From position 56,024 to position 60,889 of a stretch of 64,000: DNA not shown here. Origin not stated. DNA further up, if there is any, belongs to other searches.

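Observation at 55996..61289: ~5-kb insertion downstream of recN bounded by a diverged direct repeat of the recN 3' end (att-like), carrying a 1500-aa ankyrin protein and a GNAT fragment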

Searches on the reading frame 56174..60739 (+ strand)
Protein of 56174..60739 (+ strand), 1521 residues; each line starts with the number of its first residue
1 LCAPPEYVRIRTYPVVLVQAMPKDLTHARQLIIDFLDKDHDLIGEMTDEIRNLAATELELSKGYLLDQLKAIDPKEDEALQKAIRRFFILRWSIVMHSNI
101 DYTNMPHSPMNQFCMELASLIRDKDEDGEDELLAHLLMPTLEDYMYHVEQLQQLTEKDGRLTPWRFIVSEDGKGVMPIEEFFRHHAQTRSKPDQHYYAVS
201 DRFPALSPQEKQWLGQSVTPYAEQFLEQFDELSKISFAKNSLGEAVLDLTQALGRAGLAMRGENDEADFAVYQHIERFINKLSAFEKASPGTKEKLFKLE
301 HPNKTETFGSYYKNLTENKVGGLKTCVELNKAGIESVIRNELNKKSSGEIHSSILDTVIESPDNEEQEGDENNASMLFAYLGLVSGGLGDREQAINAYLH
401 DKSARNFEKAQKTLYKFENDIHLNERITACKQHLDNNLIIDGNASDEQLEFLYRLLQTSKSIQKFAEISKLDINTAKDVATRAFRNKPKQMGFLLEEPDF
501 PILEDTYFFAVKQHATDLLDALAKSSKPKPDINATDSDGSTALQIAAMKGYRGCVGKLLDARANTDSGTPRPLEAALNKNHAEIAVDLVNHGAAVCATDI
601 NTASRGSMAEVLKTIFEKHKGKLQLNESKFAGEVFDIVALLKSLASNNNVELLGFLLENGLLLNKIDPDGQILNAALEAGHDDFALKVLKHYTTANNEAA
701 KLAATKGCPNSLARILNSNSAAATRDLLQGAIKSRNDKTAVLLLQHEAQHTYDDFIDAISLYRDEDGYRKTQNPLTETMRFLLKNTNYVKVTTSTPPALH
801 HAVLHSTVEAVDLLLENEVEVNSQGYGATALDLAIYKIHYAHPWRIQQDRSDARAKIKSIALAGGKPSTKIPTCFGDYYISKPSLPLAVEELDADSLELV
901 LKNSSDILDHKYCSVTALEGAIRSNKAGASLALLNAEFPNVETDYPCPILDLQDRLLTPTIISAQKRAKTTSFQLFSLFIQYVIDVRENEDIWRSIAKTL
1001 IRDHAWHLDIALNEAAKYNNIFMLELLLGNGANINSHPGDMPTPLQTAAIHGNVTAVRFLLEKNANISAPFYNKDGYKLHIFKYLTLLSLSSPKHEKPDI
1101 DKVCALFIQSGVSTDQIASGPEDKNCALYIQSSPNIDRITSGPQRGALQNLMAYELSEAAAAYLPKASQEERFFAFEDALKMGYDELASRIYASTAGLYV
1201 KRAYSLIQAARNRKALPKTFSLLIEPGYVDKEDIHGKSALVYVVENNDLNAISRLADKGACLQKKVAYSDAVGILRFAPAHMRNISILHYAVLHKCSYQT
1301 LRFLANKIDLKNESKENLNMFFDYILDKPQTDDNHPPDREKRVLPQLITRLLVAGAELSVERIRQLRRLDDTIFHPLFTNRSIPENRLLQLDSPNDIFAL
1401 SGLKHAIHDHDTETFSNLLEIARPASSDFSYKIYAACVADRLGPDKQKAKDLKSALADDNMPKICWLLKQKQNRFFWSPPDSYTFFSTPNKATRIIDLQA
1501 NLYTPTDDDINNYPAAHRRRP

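Call 6: search_protein_families(library=pfam, proteins=[window:56174-60739:+])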
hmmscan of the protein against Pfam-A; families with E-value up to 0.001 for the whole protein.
window:56174-60739:+ (1521 aa): 5 families
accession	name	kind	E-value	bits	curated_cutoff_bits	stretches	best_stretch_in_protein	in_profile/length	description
PF12796.13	Ank_2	-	4.4e-30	104.5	27.3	4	1012-1068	33-87/90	Ankyrin repeats (3 copies)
PF13637.12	Ank_4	-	6.8e-21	74.3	22.7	2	1015-1061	4-50/50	Ankyrin repeats (many copies)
PF13606.12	Ank_3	-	1.8e-13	49.6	22.3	0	1043-1068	4-29/30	Ankyrin repeat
PF00023.36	Ank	-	1.4e-11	44.4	21.1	0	1043-1069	4-30/33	Ankyrin repeat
PF13857.12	Ank_5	-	9.7e-09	35.8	27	0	509-546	22-56/56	Ankyrin repeats (many copies)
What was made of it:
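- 56234..60739 (+): ank: a 1501-aa protein with an uncharacterised N-terminal domain (aa 1-480), ankyrin repeats and a conserved C-terminal tail. Pfam Ank_2/4/3/5 (call 6).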

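Call 26: find_encoding_contigs(protein=window:56234-60739:+, flank=10000, max_places=6)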
Protein window:56234-60739:+ (1501 aa): no gene with exactly this product is on record in the collection.

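Call 28: find_related_loci(query=A4, collection=metagenome_contigs, flank=10000)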
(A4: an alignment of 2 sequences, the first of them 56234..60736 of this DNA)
Query A4 (1501 aa) in metagenome_contigs; peptide patterns used: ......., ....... (x = any residue, [..] = any of these).
236 stretches matched a pattern, but none encodes a relative of the query by tblastn (E <= 1e-3).

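Call 45: search_protein_families(library=ncbifam, proteins=[window:56234-60739:+], max_evalue=1)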
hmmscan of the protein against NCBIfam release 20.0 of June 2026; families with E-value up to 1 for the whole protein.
window:56234-60739:+ (1501 aa): 8 families
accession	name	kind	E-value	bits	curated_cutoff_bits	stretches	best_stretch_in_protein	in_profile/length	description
NF043029.1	T4SS_AnkY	equivalog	7.2e-09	34.6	600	2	509-589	447-531/543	Dot/Icm T4SS effector AnkY/LegA9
NF043023.1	T4SS_AnkH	equivalog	5e-06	25.5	600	1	1198-1241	47-90/467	Dot/Icm T4SS effector AnkH/LegA3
NF043022.1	T4SS_AnkG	equivalog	0.00046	19.1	500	1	484-543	331-389/455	Dot/Icm T4SS effector AnkG/AnkZ/LegA7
NF043024.1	T4SS_AnkI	equivalog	0.0017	17.2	550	1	1014-1048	234-268/439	Dot/Icm T4SS effector AnkI/LegAS4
NF043019.1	T4SS_AnkC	equivalog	0.0018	17.2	450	0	1001-1045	180-225/459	Dot/Icm T4SS effector AnkC/LegA12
TIGR00870.1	trp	subfamily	0.0034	15.5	498.75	1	703-804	55-160/747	transient-receptor-potential calcium channel protein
NF041931.2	MzaA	equivalog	0.0055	15.6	800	1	511-565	27-84/726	MZA anti-phage system associated sigma-70 family RNA polymerase sigma factor MzaA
NF011968.0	PRK15440.1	equivalog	0.016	14.1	393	1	192-260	29-95/395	L-rhamnonate dehydratase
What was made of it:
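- On Dot/Icm ankyrin effectors (NCBIfam T4SS_Ank*): The best score is 34.6 bits against a cut-off of 600, and it covers the repeat region only (call 45).
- Closest known: Ankyrin-repeat effectors of Legionella and Coxiella. Different: NCBIfam scores are at most 35 bits against cut-offs of 450-600 (call 45).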

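Call 68: search_protein_families(library=padloc, proteins=[window:56234-60739:+], max_evalue=0.01)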
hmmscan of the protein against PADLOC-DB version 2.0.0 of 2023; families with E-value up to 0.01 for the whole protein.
window:56234-60739:+ (1501 aa): 2 families
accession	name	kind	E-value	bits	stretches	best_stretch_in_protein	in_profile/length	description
PDLC04783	PDC-M72A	-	4.6e-15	53.8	2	990-1049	298-357/392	-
PDLC02908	Ankyrin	-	0.0012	15.2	0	990-1047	771-828/880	-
